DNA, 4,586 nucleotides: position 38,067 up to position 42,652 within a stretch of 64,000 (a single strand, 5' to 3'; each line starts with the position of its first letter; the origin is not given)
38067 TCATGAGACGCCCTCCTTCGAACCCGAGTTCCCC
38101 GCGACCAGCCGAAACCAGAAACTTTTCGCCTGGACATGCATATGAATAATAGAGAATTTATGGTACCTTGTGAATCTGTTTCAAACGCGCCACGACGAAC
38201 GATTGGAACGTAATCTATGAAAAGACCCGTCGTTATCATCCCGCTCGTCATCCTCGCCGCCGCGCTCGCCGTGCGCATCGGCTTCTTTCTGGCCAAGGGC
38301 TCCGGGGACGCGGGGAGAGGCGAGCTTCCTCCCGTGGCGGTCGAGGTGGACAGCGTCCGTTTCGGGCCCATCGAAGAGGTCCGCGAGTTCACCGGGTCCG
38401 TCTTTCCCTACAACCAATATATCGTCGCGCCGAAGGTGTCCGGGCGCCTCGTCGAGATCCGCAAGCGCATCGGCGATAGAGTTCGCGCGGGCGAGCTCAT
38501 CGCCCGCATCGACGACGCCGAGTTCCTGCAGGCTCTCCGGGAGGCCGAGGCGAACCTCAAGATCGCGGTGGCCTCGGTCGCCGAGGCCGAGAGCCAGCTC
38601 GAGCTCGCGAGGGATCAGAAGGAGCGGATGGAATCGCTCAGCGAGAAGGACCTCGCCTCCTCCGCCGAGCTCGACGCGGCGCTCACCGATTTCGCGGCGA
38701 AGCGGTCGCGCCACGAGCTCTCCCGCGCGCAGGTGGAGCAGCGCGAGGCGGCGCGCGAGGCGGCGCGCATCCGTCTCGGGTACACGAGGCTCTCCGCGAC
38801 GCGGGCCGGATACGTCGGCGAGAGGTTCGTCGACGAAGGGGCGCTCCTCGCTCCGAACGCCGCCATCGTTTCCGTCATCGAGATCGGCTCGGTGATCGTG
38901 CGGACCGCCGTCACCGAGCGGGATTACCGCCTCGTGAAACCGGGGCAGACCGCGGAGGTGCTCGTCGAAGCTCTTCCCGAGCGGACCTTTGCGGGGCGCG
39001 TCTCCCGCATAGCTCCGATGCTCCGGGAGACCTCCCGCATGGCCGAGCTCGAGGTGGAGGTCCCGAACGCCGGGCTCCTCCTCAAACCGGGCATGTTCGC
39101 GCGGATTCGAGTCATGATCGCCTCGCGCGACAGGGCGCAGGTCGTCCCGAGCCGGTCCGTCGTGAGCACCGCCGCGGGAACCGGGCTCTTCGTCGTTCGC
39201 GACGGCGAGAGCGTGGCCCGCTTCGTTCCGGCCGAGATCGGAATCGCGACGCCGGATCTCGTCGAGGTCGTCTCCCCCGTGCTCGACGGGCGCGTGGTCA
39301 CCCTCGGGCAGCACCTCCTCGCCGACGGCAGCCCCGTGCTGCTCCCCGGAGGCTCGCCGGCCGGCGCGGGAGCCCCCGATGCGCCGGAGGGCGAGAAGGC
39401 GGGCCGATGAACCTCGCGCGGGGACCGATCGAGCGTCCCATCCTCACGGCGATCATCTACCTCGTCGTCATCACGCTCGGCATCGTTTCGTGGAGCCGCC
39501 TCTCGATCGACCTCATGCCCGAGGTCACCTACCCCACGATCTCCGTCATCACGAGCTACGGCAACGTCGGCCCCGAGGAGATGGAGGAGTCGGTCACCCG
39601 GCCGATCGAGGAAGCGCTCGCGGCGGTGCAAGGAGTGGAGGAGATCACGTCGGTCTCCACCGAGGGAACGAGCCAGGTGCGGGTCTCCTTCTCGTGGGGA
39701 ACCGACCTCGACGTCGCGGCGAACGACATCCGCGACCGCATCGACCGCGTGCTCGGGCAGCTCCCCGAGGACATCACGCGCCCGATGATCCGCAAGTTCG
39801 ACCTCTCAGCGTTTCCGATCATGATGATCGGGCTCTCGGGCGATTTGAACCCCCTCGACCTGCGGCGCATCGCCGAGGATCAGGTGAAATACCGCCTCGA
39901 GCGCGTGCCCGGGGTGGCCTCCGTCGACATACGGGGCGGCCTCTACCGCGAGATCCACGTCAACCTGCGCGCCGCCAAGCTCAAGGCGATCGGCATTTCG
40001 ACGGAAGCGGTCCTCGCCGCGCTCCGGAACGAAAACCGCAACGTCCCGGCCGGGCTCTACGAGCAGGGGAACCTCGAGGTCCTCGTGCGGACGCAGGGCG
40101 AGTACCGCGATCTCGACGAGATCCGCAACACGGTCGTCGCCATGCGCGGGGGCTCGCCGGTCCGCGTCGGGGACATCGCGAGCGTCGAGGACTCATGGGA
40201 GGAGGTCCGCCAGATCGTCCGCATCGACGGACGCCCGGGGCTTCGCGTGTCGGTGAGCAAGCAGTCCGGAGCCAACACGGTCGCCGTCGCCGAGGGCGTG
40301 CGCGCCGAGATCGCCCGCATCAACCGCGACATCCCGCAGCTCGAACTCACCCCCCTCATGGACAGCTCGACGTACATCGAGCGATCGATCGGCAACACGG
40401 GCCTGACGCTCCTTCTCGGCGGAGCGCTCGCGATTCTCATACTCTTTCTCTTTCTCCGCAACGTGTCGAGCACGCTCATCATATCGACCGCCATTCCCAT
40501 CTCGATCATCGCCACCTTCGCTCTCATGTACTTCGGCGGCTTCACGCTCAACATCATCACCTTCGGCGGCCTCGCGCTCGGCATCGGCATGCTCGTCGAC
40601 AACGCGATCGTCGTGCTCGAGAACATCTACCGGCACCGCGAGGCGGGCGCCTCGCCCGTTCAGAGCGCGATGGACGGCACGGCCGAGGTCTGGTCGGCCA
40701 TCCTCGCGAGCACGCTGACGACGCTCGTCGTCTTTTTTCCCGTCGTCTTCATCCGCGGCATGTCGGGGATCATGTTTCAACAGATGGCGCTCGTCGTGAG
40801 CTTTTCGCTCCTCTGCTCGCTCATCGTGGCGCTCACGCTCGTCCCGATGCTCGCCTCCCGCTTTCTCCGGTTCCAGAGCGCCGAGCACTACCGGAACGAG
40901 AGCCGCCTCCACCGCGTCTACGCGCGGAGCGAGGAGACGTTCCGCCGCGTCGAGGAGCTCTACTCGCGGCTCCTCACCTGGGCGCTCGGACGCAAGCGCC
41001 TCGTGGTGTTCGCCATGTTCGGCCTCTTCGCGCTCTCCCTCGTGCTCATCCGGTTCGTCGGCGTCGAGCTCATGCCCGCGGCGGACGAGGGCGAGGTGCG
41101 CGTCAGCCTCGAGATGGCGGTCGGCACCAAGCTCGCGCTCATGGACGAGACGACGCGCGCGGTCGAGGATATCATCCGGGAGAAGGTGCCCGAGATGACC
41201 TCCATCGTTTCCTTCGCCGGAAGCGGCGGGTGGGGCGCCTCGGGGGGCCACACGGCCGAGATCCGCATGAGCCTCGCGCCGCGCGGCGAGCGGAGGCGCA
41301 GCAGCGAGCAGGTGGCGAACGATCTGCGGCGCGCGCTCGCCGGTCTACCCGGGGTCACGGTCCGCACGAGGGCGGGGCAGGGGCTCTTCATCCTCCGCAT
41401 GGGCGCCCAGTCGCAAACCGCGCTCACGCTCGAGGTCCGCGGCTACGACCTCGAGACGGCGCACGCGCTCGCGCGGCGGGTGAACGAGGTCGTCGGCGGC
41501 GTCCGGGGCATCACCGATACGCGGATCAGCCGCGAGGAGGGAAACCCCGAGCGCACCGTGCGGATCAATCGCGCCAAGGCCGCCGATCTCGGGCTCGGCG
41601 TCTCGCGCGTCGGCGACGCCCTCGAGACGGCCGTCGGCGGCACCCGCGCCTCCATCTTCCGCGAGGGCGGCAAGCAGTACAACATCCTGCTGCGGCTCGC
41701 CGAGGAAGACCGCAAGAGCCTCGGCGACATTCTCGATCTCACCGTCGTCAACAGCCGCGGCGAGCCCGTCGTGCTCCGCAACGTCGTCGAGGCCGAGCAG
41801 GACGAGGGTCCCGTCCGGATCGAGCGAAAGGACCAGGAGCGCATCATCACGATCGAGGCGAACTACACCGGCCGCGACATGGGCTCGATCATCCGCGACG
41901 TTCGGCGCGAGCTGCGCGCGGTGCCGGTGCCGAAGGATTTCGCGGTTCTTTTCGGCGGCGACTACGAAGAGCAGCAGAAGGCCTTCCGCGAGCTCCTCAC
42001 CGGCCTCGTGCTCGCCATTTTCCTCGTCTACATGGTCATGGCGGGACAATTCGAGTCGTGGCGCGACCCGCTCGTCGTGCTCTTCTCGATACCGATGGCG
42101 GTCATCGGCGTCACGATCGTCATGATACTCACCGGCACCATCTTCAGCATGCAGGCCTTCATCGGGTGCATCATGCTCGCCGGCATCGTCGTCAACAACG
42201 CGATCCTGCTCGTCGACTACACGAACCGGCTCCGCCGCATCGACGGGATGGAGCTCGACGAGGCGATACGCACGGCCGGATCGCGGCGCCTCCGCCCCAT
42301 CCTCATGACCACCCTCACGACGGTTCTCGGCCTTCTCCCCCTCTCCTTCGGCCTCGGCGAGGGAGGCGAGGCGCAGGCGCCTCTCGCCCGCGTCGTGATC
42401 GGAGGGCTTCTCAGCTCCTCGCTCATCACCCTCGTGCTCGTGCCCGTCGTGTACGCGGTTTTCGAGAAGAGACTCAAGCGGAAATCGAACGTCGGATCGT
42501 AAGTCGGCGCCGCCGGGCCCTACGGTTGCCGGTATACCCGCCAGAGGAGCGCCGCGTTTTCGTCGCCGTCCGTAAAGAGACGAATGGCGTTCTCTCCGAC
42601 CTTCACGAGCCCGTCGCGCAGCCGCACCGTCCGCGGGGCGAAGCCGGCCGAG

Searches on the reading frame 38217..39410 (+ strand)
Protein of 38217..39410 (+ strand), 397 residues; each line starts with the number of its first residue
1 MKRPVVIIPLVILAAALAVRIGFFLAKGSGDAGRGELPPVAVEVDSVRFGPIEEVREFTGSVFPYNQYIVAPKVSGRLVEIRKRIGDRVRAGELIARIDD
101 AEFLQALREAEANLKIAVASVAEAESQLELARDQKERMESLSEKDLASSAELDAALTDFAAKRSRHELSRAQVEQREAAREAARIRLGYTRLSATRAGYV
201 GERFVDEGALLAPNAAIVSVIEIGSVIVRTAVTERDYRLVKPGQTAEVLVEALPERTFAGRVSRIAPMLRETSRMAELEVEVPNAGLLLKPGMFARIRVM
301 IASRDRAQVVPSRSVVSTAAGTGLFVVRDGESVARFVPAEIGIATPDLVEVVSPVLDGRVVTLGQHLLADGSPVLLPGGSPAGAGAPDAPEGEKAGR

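Call 59: search_protein_families(library=pfam, proteins=[window:38217-39410:+], max_evalue=0.001)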
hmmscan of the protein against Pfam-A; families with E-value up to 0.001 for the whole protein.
window:38217-39410:+ (397 aa): 3 families
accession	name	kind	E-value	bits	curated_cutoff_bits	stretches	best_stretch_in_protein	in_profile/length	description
PF16576.10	HlyD_D23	-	1.1e-29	103.7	30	1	67-295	19-214/214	Barrel-sandwich domain of CusB or HlyD membrane-fusion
PF13437.12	HlyD_3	-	2e-14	54.6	22.2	1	192-292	2-106/106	HlyD family secretion protein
PF13533.13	Biotin_lipoyl_2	-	0.00024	21.3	29.8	0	70-99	3-32/32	Biotin-lipoyl like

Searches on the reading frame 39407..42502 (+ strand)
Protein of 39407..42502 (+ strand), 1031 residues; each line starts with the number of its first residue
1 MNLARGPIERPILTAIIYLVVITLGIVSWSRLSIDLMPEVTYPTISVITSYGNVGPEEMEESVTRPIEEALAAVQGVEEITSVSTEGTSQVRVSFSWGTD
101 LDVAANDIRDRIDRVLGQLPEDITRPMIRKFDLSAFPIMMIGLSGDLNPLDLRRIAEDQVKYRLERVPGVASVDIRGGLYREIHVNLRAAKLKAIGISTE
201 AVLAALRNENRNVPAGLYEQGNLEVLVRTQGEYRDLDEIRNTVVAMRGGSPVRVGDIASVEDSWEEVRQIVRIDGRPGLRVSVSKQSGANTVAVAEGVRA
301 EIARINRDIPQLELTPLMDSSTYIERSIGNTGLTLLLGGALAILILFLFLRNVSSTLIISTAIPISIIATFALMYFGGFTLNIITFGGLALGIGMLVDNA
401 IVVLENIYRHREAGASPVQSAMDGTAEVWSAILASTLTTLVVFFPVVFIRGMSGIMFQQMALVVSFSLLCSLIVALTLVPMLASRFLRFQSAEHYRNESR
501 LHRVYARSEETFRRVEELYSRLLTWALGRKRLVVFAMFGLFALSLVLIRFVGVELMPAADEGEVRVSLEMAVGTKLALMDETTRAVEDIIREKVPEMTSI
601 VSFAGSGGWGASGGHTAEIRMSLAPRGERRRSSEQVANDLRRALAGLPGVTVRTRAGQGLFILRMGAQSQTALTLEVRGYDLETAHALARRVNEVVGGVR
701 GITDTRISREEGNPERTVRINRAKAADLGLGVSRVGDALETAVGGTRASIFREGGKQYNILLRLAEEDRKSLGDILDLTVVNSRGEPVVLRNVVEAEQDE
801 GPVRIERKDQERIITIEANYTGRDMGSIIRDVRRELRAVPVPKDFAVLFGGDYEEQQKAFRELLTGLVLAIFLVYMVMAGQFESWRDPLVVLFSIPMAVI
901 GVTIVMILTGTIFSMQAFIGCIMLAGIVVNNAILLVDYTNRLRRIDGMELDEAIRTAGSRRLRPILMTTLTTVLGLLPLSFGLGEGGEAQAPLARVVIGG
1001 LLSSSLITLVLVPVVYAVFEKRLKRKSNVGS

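Call 59: search_protein_families(library=pfam, proteins=[window:39407-42502:+], max_evalue=0.001)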
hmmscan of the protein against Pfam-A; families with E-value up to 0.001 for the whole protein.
window:39407-42502:+ (1031 aa): 2 families
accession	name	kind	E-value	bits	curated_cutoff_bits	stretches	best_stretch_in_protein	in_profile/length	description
PF00873.25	ACR_tran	-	4.5e-274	912.3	28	1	8-1019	6-1020/1021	AcrB/AcrD/AcrF family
PF03176.21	MMPL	-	7.9e-13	48.5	20.5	1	331-507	145-321/333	MMPL family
